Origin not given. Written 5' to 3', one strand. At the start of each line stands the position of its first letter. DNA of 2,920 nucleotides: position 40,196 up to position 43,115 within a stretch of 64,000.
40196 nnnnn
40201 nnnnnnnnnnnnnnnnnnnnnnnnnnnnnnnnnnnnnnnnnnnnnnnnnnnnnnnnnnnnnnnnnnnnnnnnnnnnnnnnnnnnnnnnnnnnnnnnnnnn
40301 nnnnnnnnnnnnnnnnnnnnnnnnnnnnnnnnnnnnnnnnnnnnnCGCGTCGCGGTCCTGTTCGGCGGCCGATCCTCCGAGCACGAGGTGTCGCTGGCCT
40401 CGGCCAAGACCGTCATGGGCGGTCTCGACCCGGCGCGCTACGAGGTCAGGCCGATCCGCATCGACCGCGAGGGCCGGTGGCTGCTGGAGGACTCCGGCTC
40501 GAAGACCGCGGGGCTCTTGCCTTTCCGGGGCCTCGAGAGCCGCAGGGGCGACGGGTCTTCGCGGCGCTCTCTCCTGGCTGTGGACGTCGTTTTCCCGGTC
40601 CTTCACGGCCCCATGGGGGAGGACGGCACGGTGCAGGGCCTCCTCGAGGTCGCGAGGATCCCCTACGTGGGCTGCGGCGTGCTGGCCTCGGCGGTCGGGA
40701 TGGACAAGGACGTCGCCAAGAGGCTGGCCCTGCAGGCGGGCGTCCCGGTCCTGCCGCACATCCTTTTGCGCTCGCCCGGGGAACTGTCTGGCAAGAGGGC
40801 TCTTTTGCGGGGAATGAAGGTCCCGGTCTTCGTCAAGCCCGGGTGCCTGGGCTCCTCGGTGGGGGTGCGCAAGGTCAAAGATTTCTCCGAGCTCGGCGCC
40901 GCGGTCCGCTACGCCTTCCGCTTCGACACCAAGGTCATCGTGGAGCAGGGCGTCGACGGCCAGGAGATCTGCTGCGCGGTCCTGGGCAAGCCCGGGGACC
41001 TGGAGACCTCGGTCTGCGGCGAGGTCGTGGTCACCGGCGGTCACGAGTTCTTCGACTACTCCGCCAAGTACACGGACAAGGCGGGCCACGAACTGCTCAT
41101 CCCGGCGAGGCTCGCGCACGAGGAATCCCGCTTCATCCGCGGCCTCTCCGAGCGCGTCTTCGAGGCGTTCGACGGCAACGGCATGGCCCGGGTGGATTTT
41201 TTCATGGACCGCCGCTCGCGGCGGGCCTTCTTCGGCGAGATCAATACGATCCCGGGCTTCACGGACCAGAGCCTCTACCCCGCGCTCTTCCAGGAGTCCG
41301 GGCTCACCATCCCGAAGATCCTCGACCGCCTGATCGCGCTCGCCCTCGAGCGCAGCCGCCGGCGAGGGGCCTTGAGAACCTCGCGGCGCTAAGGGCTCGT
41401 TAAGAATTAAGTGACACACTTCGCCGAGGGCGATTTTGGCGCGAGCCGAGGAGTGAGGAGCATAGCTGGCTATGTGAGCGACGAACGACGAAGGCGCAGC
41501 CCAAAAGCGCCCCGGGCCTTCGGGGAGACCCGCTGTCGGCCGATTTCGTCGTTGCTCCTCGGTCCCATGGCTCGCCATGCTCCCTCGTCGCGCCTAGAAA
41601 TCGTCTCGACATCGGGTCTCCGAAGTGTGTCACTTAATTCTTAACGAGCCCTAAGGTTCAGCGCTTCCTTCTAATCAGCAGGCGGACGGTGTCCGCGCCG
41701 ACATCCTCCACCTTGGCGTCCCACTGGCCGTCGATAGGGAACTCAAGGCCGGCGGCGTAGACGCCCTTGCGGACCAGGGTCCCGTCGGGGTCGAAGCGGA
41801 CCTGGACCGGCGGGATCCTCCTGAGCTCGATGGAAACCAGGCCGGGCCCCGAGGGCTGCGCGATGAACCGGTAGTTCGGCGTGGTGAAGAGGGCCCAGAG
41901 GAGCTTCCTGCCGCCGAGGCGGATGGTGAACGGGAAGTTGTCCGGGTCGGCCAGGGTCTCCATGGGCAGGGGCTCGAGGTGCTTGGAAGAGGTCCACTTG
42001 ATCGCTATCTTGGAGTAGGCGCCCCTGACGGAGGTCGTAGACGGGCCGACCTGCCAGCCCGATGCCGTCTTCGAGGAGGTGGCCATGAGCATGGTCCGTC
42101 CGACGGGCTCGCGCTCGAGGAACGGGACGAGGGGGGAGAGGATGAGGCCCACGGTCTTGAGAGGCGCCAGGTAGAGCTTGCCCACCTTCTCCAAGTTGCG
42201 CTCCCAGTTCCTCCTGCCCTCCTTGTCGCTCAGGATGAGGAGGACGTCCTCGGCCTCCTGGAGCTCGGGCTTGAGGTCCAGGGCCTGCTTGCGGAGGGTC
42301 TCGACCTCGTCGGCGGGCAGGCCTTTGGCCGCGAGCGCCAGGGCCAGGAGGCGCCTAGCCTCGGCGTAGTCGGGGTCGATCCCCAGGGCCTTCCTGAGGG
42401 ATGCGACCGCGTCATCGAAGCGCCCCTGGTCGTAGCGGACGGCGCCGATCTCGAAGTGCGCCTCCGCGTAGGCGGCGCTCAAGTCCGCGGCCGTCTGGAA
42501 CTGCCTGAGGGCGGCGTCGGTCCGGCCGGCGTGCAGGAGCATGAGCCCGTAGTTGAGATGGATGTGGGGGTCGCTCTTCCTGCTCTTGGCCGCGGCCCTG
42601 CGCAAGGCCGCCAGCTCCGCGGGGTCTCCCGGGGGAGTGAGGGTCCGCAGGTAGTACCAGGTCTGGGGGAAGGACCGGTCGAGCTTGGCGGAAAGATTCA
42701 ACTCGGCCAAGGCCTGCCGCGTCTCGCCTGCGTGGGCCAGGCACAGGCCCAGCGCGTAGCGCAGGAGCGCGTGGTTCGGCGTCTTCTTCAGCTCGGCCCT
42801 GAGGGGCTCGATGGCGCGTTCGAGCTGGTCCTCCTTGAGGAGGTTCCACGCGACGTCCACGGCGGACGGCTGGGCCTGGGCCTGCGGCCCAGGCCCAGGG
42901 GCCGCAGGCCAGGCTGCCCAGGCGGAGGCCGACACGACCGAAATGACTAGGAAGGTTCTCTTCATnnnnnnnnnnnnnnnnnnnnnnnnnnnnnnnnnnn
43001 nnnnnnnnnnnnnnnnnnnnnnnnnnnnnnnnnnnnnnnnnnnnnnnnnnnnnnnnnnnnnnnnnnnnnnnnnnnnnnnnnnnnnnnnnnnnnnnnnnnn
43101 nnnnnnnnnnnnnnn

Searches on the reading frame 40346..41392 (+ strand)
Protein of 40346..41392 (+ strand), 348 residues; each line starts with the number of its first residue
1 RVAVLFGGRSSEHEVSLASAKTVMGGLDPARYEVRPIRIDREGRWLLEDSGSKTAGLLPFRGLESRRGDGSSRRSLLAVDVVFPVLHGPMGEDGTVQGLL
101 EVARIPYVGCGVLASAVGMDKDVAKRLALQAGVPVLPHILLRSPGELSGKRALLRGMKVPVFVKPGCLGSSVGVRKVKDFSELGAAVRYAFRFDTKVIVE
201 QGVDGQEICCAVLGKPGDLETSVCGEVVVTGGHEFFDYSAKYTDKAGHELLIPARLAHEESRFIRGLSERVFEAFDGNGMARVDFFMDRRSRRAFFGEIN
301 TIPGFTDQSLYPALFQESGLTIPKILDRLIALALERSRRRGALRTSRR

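Call 111: search_protein_families(library=pfam, proteins=[window:40477-41392:+], max_evalue=0.001)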
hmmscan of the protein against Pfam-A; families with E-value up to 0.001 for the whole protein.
window:40477-41392:+ (305 aa): 0 families

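Call 112: search_protein_families(library=pfam, proteins=[window:40346-41392:+], max_evalue=0.001)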
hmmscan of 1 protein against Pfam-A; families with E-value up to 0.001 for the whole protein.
window:40346-41392:+ (348 aa): 2 families
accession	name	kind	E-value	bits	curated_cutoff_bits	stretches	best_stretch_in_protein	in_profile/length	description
PF07478.18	Dala_Dala_lig_C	-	9.3e-55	185.7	24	1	130-330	4-203/204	D-ala D-ala ligase C-terminus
PF01820.27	Dala_Dala_lig_N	-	1.1e-34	120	34.6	1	1-110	1-121/121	D-ala D-ala ligase N-terminus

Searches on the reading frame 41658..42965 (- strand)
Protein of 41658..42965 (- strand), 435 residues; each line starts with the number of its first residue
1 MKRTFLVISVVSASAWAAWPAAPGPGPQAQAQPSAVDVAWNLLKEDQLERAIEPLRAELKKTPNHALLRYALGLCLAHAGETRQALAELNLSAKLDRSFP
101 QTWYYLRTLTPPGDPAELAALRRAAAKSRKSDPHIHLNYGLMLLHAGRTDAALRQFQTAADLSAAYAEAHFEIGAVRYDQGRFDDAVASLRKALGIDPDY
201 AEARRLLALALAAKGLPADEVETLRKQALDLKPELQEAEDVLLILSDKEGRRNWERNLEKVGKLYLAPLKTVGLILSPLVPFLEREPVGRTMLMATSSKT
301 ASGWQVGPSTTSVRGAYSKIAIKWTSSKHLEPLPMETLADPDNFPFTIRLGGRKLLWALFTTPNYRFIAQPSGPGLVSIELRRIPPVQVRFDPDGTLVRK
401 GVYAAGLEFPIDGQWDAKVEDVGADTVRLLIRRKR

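Call 111: search_protein_families(library=pfam, proteins=[window:41658-42965:-], max_evalue=0.001)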
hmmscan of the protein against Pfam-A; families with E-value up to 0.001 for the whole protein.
window:41658-42965:- (435 aa): 15 families
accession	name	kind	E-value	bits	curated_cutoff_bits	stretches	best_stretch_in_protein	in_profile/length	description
PF13414.12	TPR_11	-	9e-17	60.9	26.8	2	175-215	2-42/42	TPR repeat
PF13432.12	TPR_16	-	3.1e-16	59.9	32.7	2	176-226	6-56/65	Tetratricopeptide repeat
PF07719.23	TPR_2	-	4.6e-12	45.5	27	1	167-200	1-34/34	Tetratricopeptide repeat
PF14559.12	TPR_19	-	5.9e-12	46.2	25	2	179-218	3-42/68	Tetratricopeptide repeat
PF13431.12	TPR_17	-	1.1e-09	38.2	24.4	0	59-86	6-33/34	Tetratricopeptide repeat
PF00515.34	TPR_1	-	3.9e-08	33.2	27.8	1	167-200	1-34/34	Tetratricopeptide repeat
PF13428.12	TPR_14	-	4.9e-07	30.3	23.5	0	168-208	2-42/44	Tetratricopeptide repeat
PF13181.12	TPR_8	-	7.5e-07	29.3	25.7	1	167-200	1-34/34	Tetratricopeptide repeat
PF13371.12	TPR_9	-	5.5e-06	26.8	35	0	43-91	6-54/73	Tetratricopeptide repeat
PF13424.12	TPR_12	-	6.2e-06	26.8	30.1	1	135-197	5-75/77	Tetratricopeptide repeat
PF14561.12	TPR_20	-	9.9e-06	26.2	25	0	51-97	7-53/90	Tetratricopeptide repeat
PF25064.1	ARM_TT21_5th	-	1.1e-05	26.1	27.8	0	36-94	42-100/117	TT21 fifth ARM repeats domain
PF12895.13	ANAPC3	-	1.3e-05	25.8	27.2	0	39-89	30-79/82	Anaphase-promoting complex, cyclosome, subunit 3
PF07721.20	TPR_4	-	0.00012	22.8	27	0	133-156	1-24/26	Tetratricopeptide repeat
PF24575.1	TPR_Slam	-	0.00034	21.4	35.2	0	171-212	51-92/104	Surface lipoprotein assembly modifier, N-terminal TPR repeats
